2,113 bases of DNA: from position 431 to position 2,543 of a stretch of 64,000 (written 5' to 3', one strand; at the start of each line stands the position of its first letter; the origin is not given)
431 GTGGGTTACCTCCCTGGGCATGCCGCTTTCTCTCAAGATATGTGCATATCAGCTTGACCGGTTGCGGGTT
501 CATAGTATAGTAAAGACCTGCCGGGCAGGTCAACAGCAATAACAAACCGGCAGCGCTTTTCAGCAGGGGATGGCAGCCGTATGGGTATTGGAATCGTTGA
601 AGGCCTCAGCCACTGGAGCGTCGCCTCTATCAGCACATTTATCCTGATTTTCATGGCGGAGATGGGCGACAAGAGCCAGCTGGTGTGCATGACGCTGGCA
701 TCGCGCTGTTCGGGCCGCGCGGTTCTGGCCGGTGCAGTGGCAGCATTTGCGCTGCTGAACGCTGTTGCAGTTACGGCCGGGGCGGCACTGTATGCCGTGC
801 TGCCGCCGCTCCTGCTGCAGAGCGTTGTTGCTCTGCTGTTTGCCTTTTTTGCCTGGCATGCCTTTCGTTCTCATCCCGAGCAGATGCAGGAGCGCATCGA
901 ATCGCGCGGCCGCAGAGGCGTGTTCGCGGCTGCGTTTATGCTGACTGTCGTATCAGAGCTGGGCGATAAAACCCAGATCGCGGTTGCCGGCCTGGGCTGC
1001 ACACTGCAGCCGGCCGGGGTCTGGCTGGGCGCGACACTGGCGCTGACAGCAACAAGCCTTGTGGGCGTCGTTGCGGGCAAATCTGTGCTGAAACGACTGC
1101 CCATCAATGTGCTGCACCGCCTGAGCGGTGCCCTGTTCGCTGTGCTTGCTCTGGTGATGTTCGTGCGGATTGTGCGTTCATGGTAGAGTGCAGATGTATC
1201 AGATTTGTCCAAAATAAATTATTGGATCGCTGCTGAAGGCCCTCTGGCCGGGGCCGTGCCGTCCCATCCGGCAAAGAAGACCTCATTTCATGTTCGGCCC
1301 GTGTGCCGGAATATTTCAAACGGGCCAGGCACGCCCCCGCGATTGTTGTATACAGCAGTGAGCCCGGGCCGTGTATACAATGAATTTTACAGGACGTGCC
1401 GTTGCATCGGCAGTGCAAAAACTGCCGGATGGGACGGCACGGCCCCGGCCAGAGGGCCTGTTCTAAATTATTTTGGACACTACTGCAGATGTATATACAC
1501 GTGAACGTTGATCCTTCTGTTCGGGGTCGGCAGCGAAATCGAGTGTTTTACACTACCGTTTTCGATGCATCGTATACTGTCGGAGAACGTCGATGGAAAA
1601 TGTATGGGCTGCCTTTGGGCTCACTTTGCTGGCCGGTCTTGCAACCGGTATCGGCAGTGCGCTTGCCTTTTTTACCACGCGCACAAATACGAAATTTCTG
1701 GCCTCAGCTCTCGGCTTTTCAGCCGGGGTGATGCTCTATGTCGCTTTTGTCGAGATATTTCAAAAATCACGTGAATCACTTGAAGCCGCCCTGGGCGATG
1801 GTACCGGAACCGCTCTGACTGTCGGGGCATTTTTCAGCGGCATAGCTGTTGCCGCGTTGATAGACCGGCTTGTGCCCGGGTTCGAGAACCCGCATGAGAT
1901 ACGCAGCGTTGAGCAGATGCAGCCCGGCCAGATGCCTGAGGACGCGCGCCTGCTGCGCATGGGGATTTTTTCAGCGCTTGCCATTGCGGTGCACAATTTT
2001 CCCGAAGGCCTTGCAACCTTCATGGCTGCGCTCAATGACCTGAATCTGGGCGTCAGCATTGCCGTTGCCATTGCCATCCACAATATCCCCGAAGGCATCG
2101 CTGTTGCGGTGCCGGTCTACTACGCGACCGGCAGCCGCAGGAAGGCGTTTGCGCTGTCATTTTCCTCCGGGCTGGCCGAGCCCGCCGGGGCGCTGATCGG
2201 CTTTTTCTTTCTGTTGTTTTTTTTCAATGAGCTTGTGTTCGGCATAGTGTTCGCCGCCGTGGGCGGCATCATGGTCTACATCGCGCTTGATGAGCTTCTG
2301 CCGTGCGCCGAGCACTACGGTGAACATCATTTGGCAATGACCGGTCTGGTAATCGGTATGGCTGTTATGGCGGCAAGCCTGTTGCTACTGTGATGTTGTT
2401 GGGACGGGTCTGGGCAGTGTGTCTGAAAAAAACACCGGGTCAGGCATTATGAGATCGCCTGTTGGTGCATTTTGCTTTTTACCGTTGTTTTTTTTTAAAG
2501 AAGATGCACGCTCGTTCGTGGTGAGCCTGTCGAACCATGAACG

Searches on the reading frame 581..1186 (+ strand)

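Call 51: search_protein_families(library=pfam, proteins=[window:581-1186:+], max_evalue=0.00001)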
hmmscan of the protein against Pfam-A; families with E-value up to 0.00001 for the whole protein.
window:581-1186:+ (201 aa): 1 family
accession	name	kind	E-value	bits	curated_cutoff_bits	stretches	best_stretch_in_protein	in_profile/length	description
PF01169.24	GDT1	-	6.4e-38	129.4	27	2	117-190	2-75/75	Divalent cation/proton antiporter GDT1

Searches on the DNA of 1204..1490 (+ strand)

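Call 56: search_dna_similar(query=window:1204-1490:+, collection=plasmids, mode=distant, max_evalue=0.001, max_rows=10)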
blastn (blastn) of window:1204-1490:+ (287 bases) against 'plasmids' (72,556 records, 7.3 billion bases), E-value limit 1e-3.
No match.

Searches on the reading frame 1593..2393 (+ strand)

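Call 51: search_protein_families(library=pfam, proteins=[window:1593-2393:+], max_evalue=0.00001)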
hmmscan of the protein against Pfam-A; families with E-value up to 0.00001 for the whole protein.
window:1593-2393:+ (266 aa): 1 family
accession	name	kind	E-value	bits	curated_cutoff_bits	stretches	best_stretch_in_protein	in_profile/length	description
PF02535.28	Zip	-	2.2e-33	116.3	35.1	1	9-261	9-321/323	ZIP Zinc transporter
